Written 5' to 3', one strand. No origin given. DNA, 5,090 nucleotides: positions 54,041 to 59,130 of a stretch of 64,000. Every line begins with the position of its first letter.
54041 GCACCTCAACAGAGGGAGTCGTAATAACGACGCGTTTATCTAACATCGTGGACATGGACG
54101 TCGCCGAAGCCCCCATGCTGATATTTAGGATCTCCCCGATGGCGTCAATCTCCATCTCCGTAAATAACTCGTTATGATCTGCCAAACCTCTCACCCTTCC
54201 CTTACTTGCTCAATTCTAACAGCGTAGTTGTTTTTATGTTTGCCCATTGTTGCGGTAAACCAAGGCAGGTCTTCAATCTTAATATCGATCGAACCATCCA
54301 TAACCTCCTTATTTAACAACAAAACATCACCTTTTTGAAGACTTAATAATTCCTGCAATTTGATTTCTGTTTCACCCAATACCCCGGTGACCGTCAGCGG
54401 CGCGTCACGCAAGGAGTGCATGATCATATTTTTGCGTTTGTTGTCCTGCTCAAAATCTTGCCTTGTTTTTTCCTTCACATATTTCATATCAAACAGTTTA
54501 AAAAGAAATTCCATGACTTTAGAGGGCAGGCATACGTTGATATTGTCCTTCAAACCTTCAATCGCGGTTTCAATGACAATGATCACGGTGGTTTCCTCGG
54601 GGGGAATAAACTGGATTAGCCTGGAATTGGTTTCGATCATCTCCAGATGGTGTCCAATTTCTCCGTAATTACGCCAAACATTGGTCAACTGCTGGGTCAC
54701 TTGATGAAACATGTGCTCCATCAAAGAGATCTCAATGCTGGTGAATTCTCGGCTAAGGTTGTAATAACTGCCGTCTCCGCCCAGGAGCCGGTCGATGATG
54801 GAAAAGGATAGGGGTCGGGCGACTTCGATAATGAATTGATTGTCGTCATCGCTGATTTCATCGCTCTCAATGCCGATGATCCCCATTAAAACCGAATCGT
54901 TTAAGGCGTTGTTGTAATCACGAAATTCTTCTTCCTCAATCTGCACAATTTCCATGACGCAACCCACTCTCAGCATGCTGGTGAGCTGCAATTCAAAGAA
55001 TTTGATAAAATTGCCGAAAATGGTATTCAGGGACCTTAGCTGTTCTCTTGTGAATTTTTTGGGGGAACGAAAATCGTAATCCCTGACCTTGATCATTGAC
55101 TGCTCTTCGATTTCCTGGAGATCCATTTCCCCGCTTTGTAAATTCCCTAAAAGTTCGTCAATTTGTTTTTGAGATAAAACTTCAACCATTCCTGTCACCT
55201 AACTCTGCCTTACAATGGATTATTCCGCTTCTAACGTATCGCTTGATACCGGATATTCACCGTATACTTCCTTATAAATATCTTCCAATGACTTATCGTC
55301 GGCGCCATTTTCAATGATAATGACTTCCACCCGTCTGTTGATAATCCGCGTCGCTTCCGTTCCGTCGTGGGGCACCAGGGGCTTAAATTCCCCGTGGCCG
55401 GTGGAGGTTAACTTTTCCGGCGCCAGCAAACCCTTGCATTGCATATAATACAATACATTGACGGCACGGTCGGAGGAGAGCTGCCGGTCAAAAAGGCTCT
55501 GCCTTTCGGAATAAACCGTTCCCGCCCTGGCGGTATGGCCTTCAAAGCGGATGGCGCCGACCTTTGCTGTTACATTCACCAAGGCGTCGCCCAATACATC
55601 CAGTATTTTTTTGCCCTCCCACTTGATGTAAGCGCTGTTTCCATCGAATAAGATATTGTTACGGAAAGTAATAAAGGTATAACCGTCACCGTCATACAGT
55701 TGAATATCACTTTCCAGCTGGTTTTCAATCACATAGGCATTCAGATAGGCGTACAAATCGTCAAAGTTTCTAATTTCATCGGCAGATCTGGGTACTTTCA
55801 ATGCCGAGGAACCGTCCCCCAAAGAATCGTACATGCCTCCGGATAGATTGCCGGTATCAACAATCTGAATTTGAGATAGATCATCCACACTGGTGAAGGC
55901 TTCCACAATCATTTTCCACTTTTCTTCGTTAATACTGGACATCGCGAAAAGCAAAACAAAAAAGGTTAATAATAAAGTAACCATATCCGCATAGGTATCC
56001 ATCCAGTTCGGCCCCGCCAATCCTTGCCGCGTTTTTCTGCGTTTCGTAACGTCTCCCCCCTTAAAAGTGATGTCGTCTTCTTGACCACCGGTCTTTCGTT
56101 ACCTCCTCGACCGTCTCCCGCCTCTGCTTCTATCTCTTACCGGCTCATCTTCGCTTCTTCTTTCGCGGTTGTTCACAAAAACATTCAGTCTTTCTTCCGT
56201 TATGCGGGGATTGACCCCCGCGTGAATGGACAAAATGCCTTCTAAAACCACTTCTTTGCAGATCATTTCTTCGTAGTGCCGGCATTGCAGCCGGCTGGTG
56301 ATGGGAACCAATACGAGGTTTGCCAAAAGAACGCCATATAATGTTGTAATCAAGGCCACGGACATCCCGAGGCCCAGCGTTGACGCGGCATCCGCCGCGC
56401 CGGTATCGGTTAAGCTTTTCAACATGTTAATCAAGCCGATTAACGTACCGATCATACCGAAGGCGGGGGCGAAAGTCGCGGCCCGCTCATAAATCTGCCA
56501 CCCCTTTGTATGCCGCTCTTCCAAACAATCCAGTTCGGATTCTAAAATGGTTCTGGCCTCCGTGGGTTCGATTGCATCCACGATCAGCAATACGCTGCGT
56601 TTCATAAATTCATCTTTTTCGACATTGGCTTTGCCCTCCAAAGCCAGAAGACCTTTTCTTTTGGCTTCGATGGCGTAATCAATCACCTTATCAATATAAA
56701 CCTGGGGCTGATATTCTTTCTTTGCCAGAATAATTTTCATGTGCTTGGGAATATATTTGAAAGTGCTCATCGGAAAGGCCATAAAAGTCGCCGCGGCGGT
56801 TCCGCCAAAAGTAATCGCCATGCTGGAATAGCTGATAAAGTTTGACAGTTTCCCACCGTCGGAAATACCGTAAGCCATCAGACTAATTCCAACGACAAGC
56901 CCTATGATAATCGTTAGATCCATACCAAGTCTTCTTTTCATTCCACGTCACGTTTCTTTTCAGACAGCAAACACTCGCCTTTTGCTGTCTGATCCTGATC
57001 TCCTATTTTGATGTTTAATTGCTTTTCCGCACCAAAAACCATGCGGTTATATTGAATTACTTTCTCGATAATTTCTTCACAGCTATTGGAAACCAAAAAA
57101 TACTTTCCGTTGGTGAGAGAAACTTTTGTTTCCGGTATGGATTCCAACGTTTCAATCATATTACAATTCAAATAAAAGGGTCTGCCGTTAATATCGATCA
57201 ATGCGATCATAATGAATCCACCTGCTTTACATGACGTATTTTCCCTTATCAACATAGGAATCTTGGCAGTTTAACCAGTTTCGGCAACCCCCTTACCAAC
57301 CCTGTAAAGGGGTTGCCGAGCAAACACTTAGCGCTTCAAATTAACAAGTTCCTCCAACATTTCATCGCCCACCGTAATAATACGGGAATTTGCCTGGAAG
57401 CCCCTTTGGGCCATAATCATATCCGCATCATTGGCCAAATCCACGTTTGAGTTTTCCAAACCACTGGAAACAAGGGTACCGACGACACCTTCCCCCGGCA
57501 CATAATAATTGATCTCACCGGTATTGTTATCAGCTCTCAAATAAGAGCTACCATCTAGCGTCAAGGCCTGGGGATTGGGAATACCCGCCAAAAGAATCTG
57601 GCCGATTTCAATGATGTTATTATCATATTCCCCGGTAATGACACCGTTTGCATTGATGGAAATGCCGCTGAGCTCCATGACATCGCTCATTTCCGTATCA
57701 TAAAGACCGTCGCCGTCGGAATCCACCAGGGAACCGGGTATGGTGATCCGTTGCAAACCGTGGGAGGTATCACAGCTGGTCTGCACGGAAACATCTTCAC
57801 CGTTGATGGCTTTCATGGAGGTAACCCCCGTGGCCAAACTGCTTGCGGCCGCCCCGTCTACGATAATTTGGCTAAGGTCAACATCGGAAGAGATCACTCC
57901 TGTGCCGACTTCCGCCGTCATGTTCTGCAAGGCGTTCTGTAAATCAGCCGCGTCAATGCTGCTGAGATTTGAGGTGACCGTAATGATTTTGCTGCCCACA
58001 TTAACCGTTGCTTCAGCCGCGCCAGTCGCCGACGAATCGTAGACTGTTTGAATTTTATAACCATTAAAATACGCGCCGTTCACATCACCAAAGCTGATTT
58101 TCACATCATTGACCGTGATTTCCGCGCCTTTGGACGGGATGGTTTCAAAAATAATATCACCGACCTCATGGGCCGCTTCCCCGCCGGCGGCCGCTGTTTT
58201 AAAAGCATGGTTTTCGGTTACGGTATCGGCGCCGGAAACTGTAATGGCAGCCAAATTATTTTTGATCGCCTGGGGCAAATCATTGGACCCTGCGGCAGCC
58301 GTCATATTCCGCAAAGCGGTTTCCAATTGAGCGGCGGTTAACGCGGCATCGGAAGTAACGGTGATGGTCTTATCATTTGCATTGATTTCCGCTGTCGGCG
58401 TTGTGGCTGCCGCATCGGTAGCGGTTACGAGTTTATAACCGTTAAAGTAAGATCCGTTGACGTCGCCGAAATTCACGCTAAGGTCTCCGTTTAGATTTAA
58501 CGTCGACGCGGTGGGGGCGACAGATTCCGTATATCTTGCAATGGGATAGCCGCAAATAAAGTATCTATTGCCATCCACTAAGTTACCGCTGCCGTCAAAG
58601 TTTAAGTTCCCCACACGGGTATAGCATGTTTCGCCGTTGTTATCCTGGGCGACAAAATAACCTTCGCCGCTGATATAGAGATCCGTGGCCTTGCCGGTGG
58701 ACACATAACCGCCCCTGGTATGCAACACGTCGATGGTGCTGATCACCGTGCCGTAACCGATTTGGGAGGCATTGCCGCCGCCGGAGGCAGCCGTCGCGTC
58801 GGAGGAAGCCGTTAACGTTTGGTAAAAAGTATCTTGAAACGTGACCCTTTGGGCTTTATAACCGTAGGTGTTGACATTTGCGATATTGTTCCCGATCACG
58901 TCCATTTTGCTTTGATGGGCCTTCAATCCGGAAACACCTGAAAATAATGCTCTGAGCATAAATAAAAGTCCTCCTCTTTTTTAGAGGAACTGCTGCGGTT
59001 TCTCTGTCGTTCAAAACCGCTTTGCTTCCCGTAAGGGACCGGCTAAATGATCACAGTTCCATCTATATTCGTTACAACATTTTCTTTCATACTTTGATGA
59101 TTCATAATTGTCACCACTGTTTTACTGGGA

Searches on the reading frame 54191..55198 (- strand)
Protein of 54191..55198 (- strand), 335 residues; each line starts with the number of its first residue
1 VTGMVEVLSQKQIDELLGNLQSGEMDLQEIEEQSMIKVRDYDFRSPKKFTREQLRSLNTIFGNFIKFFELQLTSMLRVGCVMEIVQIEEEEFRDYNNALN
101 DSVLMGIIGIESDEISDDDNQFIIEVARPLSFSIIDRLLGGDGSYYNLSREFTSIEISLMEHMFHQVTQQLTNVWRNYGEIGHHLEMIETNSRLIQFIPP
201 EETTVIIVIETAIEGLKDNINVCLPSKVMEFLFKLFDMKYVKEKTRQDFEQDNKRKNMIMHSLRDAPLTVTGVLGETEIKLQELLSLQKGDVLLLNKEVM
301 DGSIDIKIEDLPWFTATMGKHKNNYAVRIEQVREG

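Call 48: search_protein_families(library=pfam, proteins=[window:54191-55198:-], max_evalue=0.0001)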
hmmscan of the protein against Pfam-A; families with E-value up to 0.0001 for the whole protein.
window:54191-55198:- (335 aa): 2 families
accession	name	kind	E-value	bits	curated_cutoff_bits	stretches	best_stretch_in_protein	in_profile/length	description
PF02154.20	FliM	-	2.4e-36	125.9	27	1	41-234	1-190/192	Flagellar motor switch protein FliM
PF01052.25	FliMN_C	-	3.5e-20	72.1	23.8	1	263-332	3-71/73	Type III flagellar switch regulator (C-ring) FliN C-term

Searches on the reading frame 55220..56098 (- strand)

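Call 48: search_protein_families(library=pfam, proteins=[window:55220-56098:-], max_evalue=0.0001)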
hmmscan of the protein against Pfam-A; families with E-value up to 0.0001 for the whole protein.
window:55220-56098:- (292 aa): 2 families
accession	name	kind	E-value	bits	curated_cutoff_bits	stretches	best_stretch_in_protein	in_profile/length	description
PF13677.11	MotB_plug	-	1.3e-18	66.7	24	1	21-70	4-56/58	Membrane MotB of proton-channel complex MotA/MotB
PF00691.25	OmpA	-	4.7e-11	43.3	27.2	1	150-249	1-93/98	OmpA family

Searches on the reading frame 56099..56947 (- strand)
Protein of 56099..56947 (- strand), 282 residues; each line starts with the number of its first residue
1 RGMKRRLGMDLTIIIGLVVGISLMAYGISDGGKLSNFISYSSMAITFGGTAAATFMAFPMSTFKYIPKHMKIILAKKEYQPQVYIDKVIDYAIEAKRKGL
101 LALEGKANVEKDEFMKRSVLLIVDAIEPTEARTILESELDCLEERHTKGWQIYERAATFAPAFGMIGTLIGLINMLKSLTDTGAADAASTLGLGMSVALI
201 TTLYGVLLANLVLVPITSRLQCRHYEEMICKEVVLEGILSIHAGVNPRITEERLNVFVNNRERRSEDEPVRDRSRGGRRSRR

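Call 48: search_protein_families(library=pfam, proteins=[window:56099-56947:-], max_evalue=0.0001)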
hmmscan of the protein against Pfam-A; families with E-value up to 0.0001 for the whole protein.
window:56099-56947:- (282 aa): 1 family
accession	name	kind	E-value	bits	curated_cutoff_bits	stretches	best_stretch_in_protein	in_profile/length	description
PF01618.21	MotA_ExbB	-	6.6e-29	100.7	22.9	1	108-227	3-121/127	MotA/TolQ/ExbB proton channel family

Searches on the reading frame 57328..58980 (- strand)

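Call 48: search_protein_families(library=pfam, proteins=[window:57328-58980:-], max_evalue=0.0001)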
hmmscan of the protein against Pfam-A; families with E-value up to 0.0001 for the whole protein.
window:57328-58980:- (550 aa): 3 families
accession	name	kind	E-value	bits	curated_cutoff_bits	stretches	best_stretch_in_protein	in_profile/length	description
PF00460.25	Flg_bb_rod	-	4.7e-11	42.9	20.7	1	15-42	4-31/31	Flagella basal body rod protein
PF22692.1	LlgE_F_G_D1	-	3.9e-10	40.2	27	1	103-144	2-43/64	Flagellar hook protein FlgE/F/G D1 domain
PF06429.18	Flg_bbr_C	-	9.9e-10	38.2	23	1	508-548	5-46/46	Flagellar basal body rod FlgEFG protein C-terminal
